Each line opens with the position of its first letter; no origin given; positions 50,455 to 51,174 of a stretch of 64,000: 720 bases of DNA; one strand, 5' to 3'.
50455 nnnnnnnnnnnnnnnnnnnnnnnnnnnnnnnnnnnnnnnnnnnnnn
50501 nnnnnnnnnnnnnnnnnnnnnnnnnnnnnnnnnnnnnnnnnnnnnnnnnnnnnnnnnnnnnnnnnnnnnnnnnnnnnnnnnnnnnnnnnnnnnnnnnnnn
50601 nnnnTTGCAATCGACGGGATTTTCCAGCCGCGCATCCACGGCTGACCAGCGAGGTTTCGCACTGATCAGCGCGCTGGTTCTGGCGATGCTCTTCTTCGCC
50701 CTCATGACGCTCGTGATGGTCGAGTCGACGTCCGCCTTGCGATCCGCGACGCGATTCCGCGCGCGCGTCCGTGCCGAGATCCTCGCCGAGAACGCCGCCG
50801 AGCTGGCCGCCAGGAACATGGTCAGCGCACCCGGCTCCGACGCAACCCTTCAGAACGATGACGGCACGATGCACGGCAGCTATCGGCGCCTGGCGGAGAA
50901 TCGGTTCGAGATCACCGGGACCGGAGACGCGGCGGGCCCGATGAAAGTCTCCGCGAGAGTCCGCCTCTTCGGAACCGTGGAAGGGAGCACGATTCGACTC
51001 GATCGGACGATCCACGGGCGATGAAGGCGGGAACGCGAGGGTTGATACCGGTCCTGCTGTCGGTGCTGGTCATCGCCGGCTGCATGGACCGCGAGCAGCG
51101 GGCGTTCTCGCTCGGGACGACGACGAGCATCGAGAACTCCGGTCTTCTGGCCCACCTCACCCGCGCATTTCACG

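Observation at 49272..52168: Pseudopilin trio plus orphan TupA-like binding protein form a 2.1-kb module bracketed by two composite repeat clusters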

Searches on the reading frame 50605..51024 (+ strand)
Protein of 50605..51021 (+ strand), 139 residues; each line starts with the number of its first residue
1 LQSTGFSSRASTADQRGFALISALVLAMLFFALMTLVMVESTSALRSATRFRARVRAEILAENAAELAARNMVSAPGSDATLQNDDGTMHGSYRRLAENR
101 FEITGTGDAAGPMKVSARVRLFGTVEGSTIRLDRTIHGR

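Call 6: search_protein_families(library=pfam, proteins=[window:50647-51024:+], max_evalue=0.01)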
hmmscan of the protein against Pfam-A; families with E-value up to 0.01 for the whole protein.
window:50647-51024:+ (125 aa): 0 families

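Call 9: search_protein_families(library=ncbifam, proteins=[window:50647-51024:+], max_evalue=0.1)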
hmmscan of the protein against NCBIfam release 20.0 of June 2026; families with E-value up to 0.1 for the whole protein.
window:50647-51024:+ (125 aa): 5 families
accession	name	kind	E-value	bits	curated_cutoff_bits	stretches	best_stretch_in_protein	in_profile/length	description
NF037980.1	T2SS_GspK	equivalog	1.2e-05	25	130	1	1-60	1-60/307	type II secretion system minor pseudopilin GspK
NF041014.1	pilin_ComGG_2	equivalog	0.013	16.1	40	1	5-56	7-58/101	competence type IV pilus minor pilin ComGG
TIGR01707.1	gspI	equivalog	0.014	15.8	44.35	1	3-79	1-74/101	type II secretion system minor pseudopilin GspI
NF047828.1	T3SSXpsI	equivalog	0.026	14.5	150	1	1-75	1-69/132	type II secretion system protein XpsI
TIGR02600.1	Verru_Chthon_A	subfamily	0.03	12.2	332.3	1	3-56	1-54/1296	Verru_Chthon cassette protein A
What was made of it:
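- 50605..51024 (+): pp3: GspK/PilX-position pilin-like protein, about 139 aa, RG|FALISAL with no Glu5. The TTG start at 50605 is inferred and overlaps the pp2 end. GspK model matches the N-terminal 60 residues at 1.2e-5, 25 bits against cutoff 130 (call 9).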

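Call 51: search_solved_structures(query=A4, max_evalue=10, show_alignments=2)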
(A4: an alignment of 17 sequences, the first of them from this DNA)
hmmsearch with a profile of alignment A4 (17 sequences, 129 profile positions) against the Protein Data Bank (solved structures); distinct sequences matched with E-value up to 10: 9.
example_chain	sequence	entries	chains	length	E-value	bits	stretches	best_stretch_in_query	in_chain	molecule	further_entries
7rdr_A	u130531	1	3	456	0.13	15.3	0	28-64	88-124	Circular tendon repeat protein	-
5gvb_A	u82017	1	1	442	0.34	14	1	34-88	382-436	WD repeat and HMG-box DNA-binding protein 1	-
4esy_A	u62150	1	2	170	0.82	12.7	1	48-104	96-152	CBS domain containing membrane protein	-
3rwx_A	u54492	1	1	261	0.83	12.7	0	53-126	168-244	Hypothetical bacterial outer membrane protein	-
8b9d_H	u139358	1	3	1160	0.9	12.6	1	34-88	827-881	WD repeat and HMG-box DNA-binding protein 1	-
7pfo_H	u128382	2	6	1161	0.9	12.6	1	34-88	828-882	WD repeat and HMG-box DNA-binding protein 1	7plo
6xty_F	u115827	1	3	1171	0.91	12.6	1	34-88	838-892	WD repeat and HMG-box DNA-binding protein 1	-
9t5u_T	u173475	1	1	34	6.9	9.7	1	7-23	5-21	PsbT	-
6wj6_T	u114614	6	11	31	9.8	9.2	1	7-23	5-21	Photosystem II reaction center protein T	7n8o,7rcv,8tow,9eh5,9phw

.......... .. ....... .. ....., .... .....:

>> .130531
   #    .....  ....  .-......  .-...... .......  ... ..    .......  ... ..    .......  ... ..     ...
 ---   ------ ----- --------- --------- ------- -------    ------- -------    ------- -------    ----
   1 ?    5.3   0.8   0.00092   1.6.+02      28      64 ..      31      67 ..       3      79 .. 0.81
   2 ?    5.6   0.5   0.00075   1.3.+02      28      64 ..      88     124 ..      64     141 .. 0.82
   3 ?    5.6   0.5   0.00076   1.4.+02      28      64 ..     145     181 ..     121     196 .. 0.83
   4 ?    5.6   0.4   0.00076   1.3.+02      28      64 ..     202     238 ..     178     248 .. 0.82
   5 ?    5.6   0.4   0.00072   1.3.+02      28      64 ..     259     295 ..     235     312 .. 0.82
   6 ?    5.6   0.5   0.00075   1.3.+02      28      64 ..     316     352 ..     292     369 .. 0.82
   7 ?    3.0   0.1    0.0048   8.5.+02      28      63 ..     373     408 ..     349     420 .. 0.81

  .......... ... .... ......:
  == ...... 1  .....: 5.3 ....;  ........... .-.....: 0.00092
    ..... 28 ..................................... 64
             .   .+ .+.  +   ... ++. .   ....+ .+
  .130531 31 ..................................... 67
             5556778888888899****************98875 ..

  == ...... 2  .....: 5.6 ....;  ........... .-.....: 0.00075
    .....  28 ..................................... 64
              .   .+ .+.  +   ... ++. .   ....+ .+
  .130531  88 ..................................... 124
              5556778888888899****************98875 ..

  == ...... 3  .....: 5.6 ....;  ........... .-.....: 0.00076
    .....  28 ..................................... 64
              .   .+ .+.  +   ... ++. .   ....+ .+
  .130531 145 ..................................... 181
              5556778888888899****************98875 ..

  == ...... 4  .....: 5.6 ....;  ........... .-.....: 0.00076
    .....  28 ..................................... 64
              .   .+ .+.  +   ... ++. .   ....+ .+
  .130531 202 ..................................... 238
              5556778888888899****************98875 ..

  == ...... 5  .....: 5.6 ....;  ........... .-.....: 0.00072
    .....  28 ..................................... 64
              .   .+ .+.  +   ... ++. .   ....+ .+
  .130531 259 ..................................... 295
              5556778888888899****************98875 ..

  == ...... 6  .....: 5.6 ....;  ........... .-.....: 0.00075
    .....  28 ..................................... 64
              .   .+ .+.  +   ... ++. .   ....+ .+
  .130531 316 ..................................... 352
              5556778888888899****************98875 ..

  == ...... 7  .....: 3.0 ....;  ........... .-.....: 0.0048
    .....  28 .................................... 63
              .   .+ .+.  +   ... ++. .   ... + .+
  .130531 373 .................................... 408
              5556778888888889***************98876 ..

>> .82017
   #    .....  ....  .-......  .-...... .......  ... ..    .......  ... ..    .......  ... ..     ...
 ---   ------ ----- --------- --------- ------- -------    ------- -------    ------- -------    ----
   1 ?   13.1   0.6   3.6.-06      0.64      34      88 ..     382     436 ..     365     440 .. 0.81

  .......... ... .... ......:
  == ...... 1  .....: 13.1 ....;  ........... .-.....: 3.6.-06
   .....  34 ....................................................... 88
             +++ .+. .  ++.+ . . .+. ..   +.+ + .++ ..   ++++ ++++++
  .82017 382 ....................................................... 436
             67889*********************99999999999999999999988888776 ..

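Call 54: find_homologous_proteins(query=window:50605-51021:+, max_evalue=0.001)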
Query window:50605-51021:+ (139 aa): 42 proteins with E <= 0.001 among 218 candidates.
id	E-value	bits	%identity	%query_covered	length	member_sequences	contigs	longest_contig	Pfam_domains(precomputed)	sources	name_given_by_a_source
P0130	7.0e-63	228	100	81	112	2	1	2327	-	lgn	-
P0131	1.8e-30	123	48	91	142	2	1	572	-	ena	-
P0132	1.9e-30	123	48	91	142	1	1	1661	-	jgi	jgi:Tfp pilus assembly protein PilV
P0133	2.7e-30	123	52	94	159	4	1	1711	-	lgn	-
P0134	6.1e-30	122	52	97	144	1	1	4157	-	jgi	jgi:type II secretory pathway component PulK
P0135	1.5e-27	114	44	99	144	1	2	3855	-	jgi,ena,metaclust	metaclust:\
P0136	6.3e-27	112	46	99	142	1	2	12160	-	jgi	jgi:hypothetical protein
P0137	4.3e-26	109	42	87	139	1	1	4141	-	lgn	-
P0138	9.4e-26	108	47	100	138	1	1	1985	-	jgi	jgi:hypothetical protein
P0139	6.7e-25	105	49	100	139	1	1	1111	-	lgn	-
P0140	1.5e-24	104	43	100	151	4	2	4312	-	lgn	-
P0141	8.3e-24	102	47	98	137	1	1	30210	-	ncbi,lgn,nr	ncbi:MAG TPA: hypothetical protein VM779_02015 [Thermoanaerobaculia bacterium]|nr:hypothetical prote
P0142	9.6e-24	102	46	90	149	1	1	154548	-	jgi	jgi:type II secretory pathway pseudopilin PulG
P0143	2.5e-23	100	48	94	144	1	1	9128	-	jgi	jgi:hypothetical protein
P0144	5.8e-23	99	50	95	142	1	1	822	-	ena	-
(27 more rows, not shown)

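Call 64: predict_structure(alignment_id=A5)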
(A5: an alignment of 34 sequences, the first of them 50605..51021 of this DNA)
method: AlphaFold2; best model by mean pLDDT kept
length: 139 residues; sequences in the alignment: 34
mean_pLDDT: 90.4   pTM: 0.73
mean pLDDT of the five models: 90.4, 90.4, 89.9, 87.3, 87.2
residues with pLDDT >= 90: 106; 70-90: 19; 50-70: 12; < 50: 2
segments of 3 or more residues with pLDDT < 50: none
pLDDT, mean of each block of 10 residues (from residue 1): 53 76 97 98 95 97 95 84 97 94 97 95 92 95
secondary structure, 60 per line:
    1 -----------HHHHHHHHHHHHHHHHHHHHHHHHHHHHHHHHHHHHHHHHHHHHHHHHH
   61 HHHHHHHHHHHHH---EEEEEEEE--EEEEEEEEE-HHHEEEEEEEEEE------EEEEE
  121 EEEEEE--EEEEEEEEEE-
elements in order: H12-73 E77-84 E87-95 E100-109 E116-126 E129-138
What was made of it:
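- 50605..51024 (+): The AF2 model has pLDDT 90.4 and shows a 62-residue helix plus a 5-stranded sheet (call 64).
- On GspK: The model shows one helix and a 5-stranded sheet with no insertion (call 64).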

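Call 67: fold_search(model_id=the predicted structure, library=pdb)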
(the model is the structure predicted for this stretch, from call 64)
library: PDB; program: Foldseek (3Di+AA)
matches with E <= 10: 557; with E <= 0.001: 0
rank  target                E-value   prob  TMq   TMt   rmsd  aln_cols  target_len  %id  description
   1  2z4h_A                1.6e-01  0.75  0.22  0.17   6.9        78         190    8  Crystal structure of the Cpx pathway activator NlpE from Escherichia coli (released 2007-09-04)
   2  2z4i_A                1.7e-01  0.72  0.23  0.17   7.1        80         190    8  Crystal structure of the Cpx pathway activator NlpE from Escherichia coli (released 2007-09-04)
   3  5h9y_A                2.0e-01  0.38  0.20  0.09   8.4        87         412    9  Crystal structure of GH family 64 laminaripentaose-producing beta-1,3-glucanase from Paenibacillus barengoltzii comple (released 2017-02-15)
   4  7ds3_A                2.2e-01  0.38  0.26  0.16  10.0       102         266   11  Crystal structure of actin capping protein in complex with twinflin-2 C-terminus tail (released 2021-03-03)
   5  1izn_A                3.0e-01  0.30  0.25  0.15   9.9       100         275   11  Crystal Structure of Actin Filament Capping Protein CapZ (released 2003-04-08)
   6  5h9x                  3.0e-01  0.28  0.20  0.09   8.0        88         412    8  Crystal structure of GH family 64 laminaripentaose-producing beta-1,3-glucanase from Paenibacillus barengoltzii (released 2017-02-15)
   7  3lhn_B                3.4e-01  0.35  0.20  0.25   8.3        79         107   11  Crystal structure of putative lipoprotein (NP_718719.1) from Shewanella oneidensis at 1.42 A resolution (released 2010-02-23)
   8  3cfi_G                3.6e-01  0.60  0.27  0.44   6.0        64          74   17  Nanobody-aided structure determination of the EPSI:EPSJ pseudopilin heterdimer from Vibrio Vulnificus (released 2009-01-13)
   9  8u2f_A                4.0e-01  0.75  0.31  0.32   6.3        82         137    7  Vibrio parahaemolyticus ToxS periplasmic domain (released 2024-09-11)
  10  3lhn_A                4.2e-01  0.25  0.19  0.23   8.2        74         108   12  Crystal structure of putative lipoprotein (NP_718719.1) from Shewanella oneidensis at 1.42 A resolution (released 2010-02-23)
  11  8uso_B                5.0e-01  0.44  0.26  0.10  10.0        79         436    5  Full-length human CaMKII delta holoenzyme (released 2024-03-27)
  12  4r80_A                5.3e-01  0.66  0.28  0.47  10.6        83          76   10  Crystal Structure of a De Novo Designed Beta Sheet Protein, Cystatin Fold, Northeast Structural Genomics Consortium (N (released 2014-09-24)
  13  5csl_B                5.6e-01  0.15  0.19  0.02  15.0       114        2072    9  Crystal structure of the 500 kD yeast acetyl-CoA carboxylase holoenzyme dimer (released 2015-10-28)
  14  8xl0_F                6.6e-01  0.11  0.17  0.03  15.3       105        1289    8  Citrate-induced filament of human acetyl-coenzyme A carboxylase 1 (ACC1-citrate) (released 2024-10-23)
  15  5tgn_C                6.9e-01  0.44  0.26  0.32   8.3        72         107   24  Crystal structure of protein Sthe_2403 from Sphaerobacter thermophilus (released 2016-10-26)
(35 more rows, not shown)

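Call 83: search_protein_families(library=pfam, alignment_id=A5, max_evalue=1)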
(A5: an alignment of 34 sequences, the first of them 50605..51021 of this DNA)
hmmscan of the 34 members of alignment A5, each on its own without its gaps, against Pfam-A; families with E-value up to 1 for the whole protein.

A. member 1, window:50605-51021:+ (139 aa): 1 family
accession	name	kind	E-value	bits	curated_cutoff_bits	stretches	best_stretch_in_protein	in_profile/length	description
PF14341.11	PilX_N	-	0.047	14.1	25.5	1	16-57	1-42/51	PilX N-terminal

B. families by the number of members that match (of 34 scanned): 24 families
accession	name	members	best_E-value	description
PF14011.11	ESX-1_EspG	1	0.0007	EspG family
PF24369.1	DUF7525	1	0.028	Family of unknown function (DUF7525)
PF21308.3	C3_CUB2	1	0.03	Complement component 3, CUB domain, second segment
PF18790.7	KfrB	1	0.031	KfrB Domain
PF11014.13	DUF2852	1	0.036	Protein of unknown function (DUF2852)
PF14341.11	PilX_N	1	0.047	PilX N-terminal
PF04612.17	T2SSM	1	0.051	Type II secretion system (T2SS), protein M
PF04588.18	HIG_1_N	1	0.051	Hypoxia induced protein conserved region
PF12245.14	Big_3_2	1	0.079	Bacterial Ig-like domain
PF02673.24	BacA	1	0.081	Bacitracin resistance protein BacA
PF06143.16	Baculo_11_kDa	1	0.12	Baculovirus 11 kDa family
PF19857.4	DUF6332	1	0.12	Family of unknown function (DUF6332)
PF01723.21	Chorion_1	1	0.13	Chorion protein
PF25655.1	Phi6_P8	1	0.13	Phi6 bacteriophage P8 capsid protein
PF17523.7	MPS-4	1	0.13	MinK-related peptide, potassium channel accessory sub-unit protein 4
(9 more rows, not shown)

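Call 98: search_protein_families(library=ncbifam, alignment_id=A4, max_evalue=0.01)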
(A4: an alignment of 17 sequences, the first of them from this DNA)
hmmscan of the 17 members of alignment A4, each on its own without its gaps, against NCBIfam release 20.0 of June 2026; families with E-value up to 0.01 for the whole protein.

A. member 1, seq(125 aa): 1 family
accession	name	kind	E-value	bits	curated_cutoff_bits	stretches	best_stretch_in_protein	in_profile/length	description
NF037980.1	T2SS_GspK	equivalog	1.2e-05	25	130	1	1-60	1-60/307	type II secretion system minor pseudopilin GspK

B. families by the number of members that match (of 17 scanned): 3 families
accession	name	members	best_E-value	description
NF037980.1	T2SS_GspK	6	1.2e-05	type II secretion system minor pseudopilin GspK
TIGR02600.1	Verru_Chthon_A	1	0.0047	Verru_Chthon cassette protein A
NF041014.1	pilin_ComGG_2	1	0.0098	competence type IV pilus minor pilin ComGG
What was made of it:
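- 50605..51024 (+): 6 of 17 orthologues hit GspK (call 98).
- pp3 lacks Glu5 and matches the GspK N-terminus (calls 9, 98).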
